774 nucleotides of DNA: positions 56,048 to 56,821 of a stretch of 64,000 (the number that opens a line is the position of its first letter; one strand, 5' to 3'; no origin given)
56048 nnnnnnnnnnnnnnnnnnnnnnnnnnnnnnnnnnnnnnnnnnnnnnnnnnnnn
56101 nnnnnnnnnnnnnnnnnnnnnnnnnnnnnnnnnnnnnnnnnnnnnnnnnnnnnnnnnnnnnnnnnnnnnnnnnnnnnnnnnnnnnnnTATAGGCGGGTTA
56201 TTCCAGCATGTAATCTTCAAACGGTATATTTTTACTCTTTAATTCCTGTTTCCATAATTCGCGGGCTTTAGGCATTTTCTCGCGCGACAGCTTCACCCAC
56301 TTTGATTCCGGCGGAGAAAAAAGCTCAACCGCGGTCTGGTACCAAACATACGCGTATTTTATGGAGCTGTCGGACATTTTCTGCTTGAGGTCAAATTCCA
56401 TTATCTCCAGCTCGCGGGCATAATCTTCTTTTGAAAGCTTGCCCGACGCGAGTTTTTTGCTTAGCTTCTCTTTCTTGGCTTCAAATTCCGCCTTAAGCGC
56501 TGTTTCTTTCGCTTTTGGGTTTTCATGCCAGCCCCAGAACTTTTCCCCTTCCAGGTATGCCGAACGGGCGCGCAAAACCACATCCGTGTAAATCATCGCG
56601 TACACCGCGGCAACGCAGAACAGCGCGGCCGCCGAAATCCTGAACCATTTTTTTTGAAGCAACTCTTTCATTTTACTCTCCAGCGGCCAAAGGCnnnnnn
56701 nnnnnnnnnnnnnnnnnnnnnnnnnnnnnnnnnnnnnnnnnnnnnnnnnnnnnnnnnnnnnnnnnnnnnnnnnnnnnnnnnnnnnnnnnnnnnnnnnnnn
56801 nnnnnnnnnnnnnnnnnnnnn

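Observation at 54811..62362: Translationally chained seven-gene operon mixing nucleoside salvage, phosphate transport and three unknown proteins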

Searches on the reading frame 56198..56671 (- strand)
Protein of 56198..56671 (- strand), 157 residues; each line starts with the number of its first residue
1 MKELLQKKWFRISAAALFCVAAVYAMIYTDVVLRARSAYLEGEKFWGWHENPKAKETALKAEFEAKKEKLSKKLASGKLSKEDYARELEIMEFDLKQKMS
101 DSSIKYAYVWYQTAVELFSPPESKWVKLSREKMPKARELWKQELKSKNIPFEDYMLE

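Call 4: search_protein_families(library=pfam, proteins=[window:56198-56671:-], max_evalue=0.01)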
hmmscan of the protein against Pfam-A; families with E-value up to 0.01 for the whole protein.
window:56198-56671:- (157 aa): 0 families

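Call 5: search_protein_families(library=ncbifam, proteins=[window:56198-56671:-], max_evalue=0.01)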
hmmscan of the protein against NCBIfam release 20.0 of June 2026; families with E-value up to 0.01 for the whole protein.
window:56198-56671:- (157 aa): 0 families

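Call 6: search_protein_families(library=padloc, proteins=[window:56198-56671:-], max_evalue=0.01)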
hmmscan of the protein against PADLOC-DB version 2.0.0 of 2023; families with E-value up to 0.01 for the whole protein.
window:56198-56671:- (157 aa): 0 families

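Call 9: search_protein_families(library=pfam, proteins=[window:56198-56671:-], max_evalue=10)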
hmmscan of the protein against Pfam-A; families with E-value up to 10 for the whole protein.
window:56198-56671:- (157 aa): 3 families
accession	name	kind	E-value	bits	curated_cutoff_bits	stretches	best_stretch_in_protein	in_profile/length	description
PF08370.16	PDR_assoc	-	0.04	14.1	24.9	1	6-29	26-49/65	Plant PDR ABC transporter associated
PF09851.14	SHOCT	-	0.23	11.7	27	2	68-88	4-24/28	Short C-terminal domain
PF13035.11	DUF3896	-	9.9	6.9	25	1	58-83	9-34/61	Protein of unknown function (DUF3896)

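Call 18: find_homologous_proteins(query=window:56198-56671:-, max_evalue=0.001)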
Query window:56198-56671:- (157 aa): 487 proteins with E <= 0.001 among 519 candidates; the best 120 are listed.
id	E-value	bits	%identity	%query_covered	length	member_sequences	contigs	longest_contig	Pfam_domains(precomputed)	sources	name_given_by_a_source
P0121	8.6e-95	332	100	100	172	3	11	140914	-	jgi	-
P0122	5.2e-70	252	71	100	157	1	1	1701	-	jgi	jgi:hypothetical protein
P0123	7.5e-66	239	69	100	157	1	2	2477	-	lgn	-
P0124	5.3e-65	236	65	100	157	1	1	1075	-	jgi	jgi:uncharacterized membrane protein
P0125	5.5e-64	232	66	100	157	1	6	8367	-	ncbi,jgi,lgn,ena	-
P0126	7.8e-64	232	68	100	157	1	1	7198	-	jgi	jgi:hypothetical protein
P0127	1.1e-63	232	67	100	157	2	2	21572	-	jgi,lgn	jgi:hypothetical protein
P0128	1.2e-63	231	66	100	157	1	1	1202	-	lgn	-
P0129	1.3e-63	231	68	100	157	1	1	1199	-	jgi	jgi:hypothetical protein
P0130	2.8e-63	230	66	100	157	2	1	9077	-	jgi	jgi:hypothetical protein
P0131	3.3e-63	230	66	100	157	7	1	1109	-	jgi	jgi:hypothetical protein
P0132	6.7e-63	229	64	100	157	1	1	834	-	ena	-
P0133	1.1e-62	228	68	100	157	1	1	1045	-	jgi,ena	-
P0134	1.1e-62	228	67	97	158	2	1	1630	-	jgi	jgi:hypothetical protein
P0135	1.2e-62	228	66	100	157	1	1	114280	-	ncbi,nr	ncbi:MAG: hypothetical protein LHV68_08285 [Elusimicrobia bacterium]|nr:hypothetical protein [Candid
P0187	2.1e-54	201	59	100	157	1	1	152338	-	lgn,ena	-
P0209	2.4e-52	195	59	97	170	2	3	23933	-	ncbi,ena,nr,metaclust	ncbi:MAG: hypothetical protein A3A86_01640 [Elusimicrobia bacterium RIFCSPLOWO2_01_FULL_60_11]|nr:MA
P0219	1.4e-51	192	58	94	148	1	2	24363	-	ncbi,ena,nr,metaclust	ncbi:MAG: hypothetical protein A2901_05790 [Elusimicrobia bacterium RIFCSPLOWO2_01_FULL_54_10]|nr:MA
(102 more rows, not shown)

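Call 20: find_encoding_contigs(protein=P0187, flank=8000, max_places=2)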
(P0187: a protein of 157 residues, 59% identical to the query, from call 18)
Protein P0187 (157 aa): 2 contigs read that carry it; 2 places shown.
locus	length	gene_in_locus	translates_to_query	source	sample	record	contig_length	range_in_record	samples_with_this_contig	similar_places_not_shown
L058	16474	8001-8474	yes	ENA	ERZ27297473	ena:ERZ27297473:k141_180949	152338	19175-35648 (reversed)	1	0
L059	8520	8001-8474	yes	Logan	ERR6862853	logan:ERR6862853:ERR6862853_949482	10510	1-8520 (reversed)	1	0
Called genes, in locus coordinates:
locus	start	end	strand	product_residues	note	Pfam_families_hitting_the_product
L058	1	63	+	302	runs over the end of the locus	PF00294:PfkB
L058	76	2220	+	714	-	PF16927:HisKA_7TM, PF01590:GAF (weak), PF13185:GAF_2, PF13492:GAF_3, PF02518:HATPase_c, PF14501:HATPase_c_5 (faint)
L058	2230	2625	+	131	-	PF00383:dCMP_cyt_deam_1, PF08211:dCMP_cyt_deam_2, PF26947:CDL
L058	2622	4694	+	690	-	PF02690:Na_Pi_cotrans, PF01895:PhoU (weak)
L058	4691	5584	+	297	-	PF00753:Lactamase_B, PF12706:Lactamase_B_2 (weak)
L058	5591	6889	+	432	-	PF02518:HATPase_c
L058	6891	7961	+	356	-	-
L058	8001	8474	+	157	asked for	-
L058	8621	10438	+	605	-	-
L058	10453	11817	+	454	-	PF03477:ATP-cone, PF00485:PRK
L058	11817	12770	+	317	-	PF02985:HEAT (faint)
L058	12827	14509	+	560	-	PF13231:PMT_2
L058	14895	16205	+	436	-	PF00989:PAS, PF08448:PAS_4, PF13188:PAS_8, PF13426:PAS_9, PF08447:PAS_3, PF00512:HisKA, PF02518:HATPase_c, PF13589:HATPase_c_3 (weak), +1 more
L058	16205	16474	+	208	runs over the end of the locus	PF00072:Response_reg, PF00196:GerE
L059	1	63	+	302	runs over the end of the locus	PF00294:PfkB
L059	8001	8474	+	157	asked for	-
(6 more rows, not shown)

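Call 21: find_encoding_contigs(protein=P0209, flank=8000, max_places=1)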
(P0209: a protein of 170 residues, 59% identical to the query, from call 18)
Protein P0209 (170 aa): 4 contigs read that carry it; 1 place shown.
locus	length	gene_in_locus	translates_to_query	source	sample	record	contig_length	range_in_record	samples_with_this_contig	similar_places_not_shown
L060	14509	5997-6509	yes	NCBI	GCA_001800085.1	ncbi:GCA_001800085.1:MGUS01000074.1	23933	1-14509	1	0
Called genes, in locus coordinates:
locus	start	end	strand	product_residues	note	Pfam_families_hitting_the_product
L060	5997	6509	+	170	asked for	-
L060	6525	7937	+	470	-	-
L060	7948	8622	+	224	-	-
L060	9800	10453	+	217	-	PF01522:Polysacc_deac_1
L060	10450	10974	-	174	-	-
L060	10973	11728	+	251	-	PF17131:TP_0789-like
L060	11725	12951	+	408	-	PF12704:MacB_PCD, PF02687:FtsX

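Call 22: find_encoding_contigs(protein=P0219, flank=8000, max_places=1)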
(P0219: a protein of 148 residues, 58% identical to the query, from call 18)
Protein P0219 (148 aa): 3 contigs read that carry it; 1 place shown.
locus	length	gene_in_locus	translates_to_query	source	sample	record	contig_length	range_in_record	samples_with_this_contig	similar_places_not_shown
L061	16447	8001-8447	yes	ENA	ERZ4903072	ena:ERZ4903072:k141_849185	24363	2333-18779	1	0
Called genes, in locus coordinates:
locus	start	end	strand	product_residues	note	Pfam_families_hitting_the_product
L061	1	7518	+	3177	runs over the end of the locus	PF13672:PP2C_2 (faint)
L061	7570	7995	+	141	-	PF00072:Response_reg, PF06490:FleQ (weak)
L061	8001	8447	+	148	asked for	-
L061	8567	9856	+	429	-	PF13231:PMT_2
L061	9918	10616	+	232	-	PF13398:Peptidase_M50B (weak)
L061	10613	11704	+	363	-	PF13489:Methyltransf_23, PF08241:Methyltransf_11, PF08242:Methyltransf_12, PF13649:Methyltransf_25, PF13847:Methyltransf_31 (weak)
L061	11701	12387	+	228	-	PF01522:Polysacc_deac_1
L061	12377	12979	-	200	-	-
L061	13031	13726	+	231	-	PF17131:TP_0789-like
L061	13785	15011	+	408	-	PF12704:MacB_PCD, PF02687:FtsX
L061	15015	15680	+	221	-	PF00005:ABC_tran, PF02463:SMC_N (faint), PF13304:AAA_21 (weak)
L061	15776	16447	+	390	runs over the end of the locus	-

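Call 53: predict_structure(alignment_id=A3)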
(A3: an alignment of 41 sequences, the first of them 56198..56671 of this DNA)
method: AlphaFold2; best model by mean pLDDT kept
length: 157 residues; sequences in the alignment: 41
mean_pLDDT: 92.7   pTM: 0.78
mean pLDDT of the five models: 92.7, 92.0, 92.0, 91.6, 90.9
residues with pLDDT >= 90: 130; 70-90: 19; 50-70: 7; < 50: 1
segments of 3 or more residues with pLDDT < 50: none
pLDDT, mean of each block of 10 residues (from residue 1): 75 94 95 97 98 97 98 97 98 96 96 92 95 96 88 64
secondary structure, 60 per line:
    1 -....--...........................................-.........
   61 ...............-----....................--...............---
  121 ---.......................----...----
elements in order: H2-5 H8-50 H52-75 H81-100 H103-117 H124-146
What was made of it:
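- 56198..56671 (-): p157: N-terminally anchored all-helical protein, conserved across Elusimicrobiota, function unknown. AF2 model with pLDDT 92.7: a TM helix plus a helical bundle (call 53).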

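Call 57: fold_search(model_id=the predicted structure, library=pdb)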
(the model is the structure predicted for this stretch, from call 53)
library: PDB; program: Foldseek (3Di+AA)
matches with E <= 10: 168; with E <= 0.001: 0
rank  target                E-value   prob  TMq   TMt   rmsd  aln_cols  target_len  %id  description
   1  7tut_8                9.7e-01  0.16  0.20  0.18  12.4        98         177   17  Structure of the rabbit 80S ribosome stalled on a 4-TMD Rhodopsin intermediate in complex with the multipass transloco (released 2022-10-19)
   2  4ilo_A                1.1e+00  0.16  0.28  0.21  26.7       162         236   15  2.12A resolution structure of CT398 from Chlamydia trachomatis (released 2014-01-01)
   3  4mh6                  1.3e+00  0.28  0.34  0.33  24.1       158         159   16  2.8 Angstrom Crystal Structure of Type III Secretion Protein YscO from Vibrio parahaemolyticus (released 2013-09-11)
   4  4tql_A                1.5e+00  0.12  0.22  0.16  19.9       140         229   14  Computationally designed three helix bundle (released 2014-10-15)
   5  4tql_B                1.6e+00  0.25  0.32  0.22  20.2       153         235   18  Computationally designed three helix bundle (released 2014-10-15)
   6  8auw_D                1.7e+00  0.10  0.23  0.23  13.6       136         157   14  Cryo-EM structure of human BIRC6 in complex with SMAC. (released 2023-02-15)
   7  6yue                  1.7e+00  0.10  0.21  0.16  19.7       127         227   16  Fragment of nitrate/nitrite sensor histidine kinase NarQ (R50S variant) (released 2020-05-06)
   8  9tvu_t                1.9e+00  0.15  0.25  0.31  17.6       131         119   14  Structure of the Chlamydomonas reinhardtii chlororibosome (released 2026-02-18)
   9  7uc6                  2.0e+00  0.14  0.24  0.08  10.5       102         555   15  Stat5a Core in complex with Compound 12 (released 2023-02-15)
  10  1g73_A                2.1e+00  0.10  0.24  0.24  13.5       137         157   11  CRYSTAL STRUCTURE OF SMAC BOUND TO XIAP-BIR3 DOMAIN (released 2001-01-10)
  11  8to0_C                2.2e+00  0.09  0.23  0.21  17.2       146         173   18  48-nm repeating structure of doublets from mouse sperm flagella (released 2023-11-01)
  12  7ubt                  2.5e+00  0.13  0.24  0.08  10.1       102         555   15  Stat5a Core in complex with Compound 18 (released 2023-02-15)
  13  4cqi                  2.6e+00  0.18  0.29  0.37   7.2       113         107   10  Crystal structure of recombinant tubulin-binding cofactor A (TBCA) from Leishmania major (released 2014-11-26)
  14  3c98_B                2.8e+00  0.08  0.25  0.18  20.1       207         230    9  Revised structure of the munc18a-syntaxin1 complex (released 2008-03-25)
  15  3euh_A                2.8e+00  0.08  0.22  0.12  14.4       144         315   12  Crystal Structure of the MukE-MukF Complex (released 2009-01-20)
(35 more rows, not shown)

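Call 79: find_related_loci(query=A3, collection=metagenome_contigs, flank=7000)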
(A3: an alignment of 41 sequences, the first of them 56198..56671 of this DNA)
Query A3 (157 aa) in metagenome_contigs; peptide patterns used: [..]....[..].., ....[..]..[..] (x = any residue, [..] = any of these).
99 stretches matched a pattern; 65 encode a relative of the query (tblastn E <= 1e-3); 65 distinct loci.
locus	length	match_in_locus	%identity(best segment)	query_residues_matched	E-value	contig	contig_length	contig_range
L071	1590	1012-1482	66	1-157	2e-74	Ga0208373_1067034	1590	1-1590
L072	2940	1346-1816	66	1-157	2e-69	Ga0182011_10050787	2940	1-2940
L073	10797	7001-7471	66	1-157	5e-69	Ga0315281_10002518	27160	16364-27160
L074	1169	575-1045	67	1-157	1e-72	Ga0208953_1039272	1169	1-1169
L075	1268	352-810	65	5-157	1e-71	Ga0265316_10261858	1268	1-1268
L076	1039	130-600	68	1-157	8e-73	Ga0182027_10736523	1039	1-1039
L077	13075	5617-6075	65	5-157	1e-66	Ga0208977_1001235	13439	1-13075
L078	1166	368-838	68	1-157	1e-70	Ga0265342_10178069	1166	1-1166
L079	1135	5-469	64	3-157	3e-70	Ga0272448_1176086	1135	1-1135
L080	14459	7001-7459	66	5-157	1e-64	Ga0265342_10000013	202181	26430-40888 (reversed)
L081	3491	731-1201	62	1-157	6e-64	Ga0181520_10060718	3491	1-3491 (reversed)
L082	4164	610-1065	63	6-157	6e-61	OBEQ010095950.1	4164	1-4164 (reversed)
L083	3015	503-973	57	1-157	1e-60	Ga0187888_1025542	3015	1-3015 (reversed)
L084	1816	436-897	60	4-157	1e-61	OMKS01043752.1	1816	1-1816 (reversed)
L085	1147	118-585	56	2-157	2e-63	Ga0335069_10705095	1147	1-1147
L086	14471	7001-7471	57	1-157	2e-59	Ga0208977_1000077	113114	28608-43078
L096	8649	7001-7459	54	5-157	9e-55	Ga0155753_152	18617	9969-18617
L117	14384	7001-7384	66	30-157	4e-48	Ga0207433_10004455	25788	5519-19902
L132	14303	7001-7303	38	4-157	2e-24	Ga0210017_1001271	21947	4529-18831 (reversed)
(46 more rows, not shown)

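Call 82: search_protein_families(library=pfam, proteins=[L086:6453-7001:+, L117:7443-9224:+, L096:7459-8637:+, L132:7666-9021:+, L132:3305-5425:+, L132:5388-6473:+], max_evalue=0.001)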
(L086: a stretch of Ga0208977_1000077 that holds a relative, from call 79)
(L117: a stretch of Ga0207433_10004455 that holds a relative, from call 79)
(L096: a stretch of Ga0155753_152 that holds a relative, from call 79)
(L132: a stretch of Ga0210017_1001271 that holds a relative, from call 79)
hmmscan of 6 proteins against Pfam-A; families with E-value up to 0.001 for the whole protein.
L086:6453-7001:+ (182 aa): 1 family
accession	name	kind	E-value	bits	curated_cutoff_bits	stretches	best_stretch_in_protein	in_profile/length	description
PF00072.30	Response_reg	-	6.2e-21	75.1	30.2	1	36-148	1-110/111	Response regulator receiver domain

L117:7443-9224:+ (593 aa): 6 families
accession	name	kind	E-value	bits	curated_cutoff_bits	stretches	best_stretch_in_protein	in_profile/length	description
PF00990.26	GGDEF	-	8.4e-44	149.6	23.8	1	434-590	1-161/161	Diguanylate cyclase, GGDEF domain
PF12705.13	PDDEXK_1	-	2e-32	113.5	22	1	3-239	1-247/247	PD-(D/E)XK nuclease superfamily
PF01930.23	Cas_Cas4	-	3.8e-07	30.8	22.7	1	130-238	55-158/160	Domain of unknown function DUF83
PF22335.1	Cas10-Cmr2_palm2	-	2.5e-06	28.1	27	1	492-592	36-133/133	Cas10/Cmr2, second palm domain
PF13185.12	GAF_2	-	0.00039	21.1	28.6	1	354-423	63-133/136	GAF domain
PF01590.32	GAF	-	0.00057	20.9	22.4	1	290-425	5-133/133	GAF domain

L096:7459-8637:+ (392 aa): 3 families
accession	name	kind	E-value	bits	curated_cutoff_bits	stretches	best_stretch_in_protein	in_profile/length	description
PF17820.7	PDZ_6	-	3.4e-10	39.9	27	1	43-90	4-52/54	PDZ domain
PF00595.29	PDZ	-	4.6e-06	27.3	23.2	1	41-71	29-59/81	PDZ domain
PF13180.12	PDZ_2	-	8.8e-05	23.2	27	1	42-89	17-64/80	PDZ domain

L132:7666-9021:+ (451 aa): 2 families
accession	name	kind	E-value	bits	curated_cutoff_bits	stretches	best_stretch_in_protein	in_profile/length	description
PF01979.26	Amidohydro_1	-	1.5e-24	87.3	25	1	49-432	1-344/345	Amidohydrolase family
PF07969.17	Amidohydro_3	-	2.1e-13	51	29.7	2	353-434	405-472/472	Amidohydrolase family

L132:3305-5425:+ (706 aa): 13 families
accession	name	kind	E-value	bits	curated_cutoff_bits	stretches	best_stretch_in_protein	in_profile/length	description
PF11028.14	TMEM260-like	-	3.1e-34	118.7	24.2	1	35-190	1-175/179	Protein O-mannosyl-transferase TMEM260-like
PF13414.12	TPR_11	-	2.5e-22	78.7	26.8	2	639-673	7-41/42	TPR repeat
PF00515.34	TPR_1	-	8.2e-21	73.3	27.8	2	660-691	1-32/34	Tetratricopeptide repeat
PF07719.23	TPR_2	-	2.3e-20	71.4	27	2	660-692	1-33/34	Tetratricopeptide repeat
PF13181.12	TPR_8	-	3.7e-20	70.8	25.7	2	660-691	1-32/34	Tetratricopeptide repeat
PF13431.12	TPR_17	-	5e-14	51.8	24.4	1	649-680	2-33/34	Tetratricopeptide repeat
PF14559.12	TPR_19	-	1.3e-12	48.2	25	1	639-695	4-60/68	Tetratricopeptide repeat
PF13424.12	TPR_12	-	2.6e-11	44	30.1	0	655-688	40-73/77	Tetratricopeptide repeat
PF13432.12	TPR_16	-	5.9e-09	36.7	32.7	1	640-693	11-64/65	Tetratricopeptide repeat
PF13174.12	TPR_6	-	4.8e-08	33.6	26.3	0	663-691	3-31/33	Tetratricopeptide repeat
PF13374.12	TPR_10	-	1.7e-05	25.1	27.5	0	660-685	2-27/42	Tetratricopeptide repeat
PF13371.12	TPR_9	-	0.00027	21.3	35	1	656-703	25-72/73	Tetratricopeptide repeat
PF13428.12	TPR_14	-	0.00049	21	23.5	0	587-620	3-36/44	Tetratricopeptide repeat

L132:5388-6473:+ (361 aa): 0 families
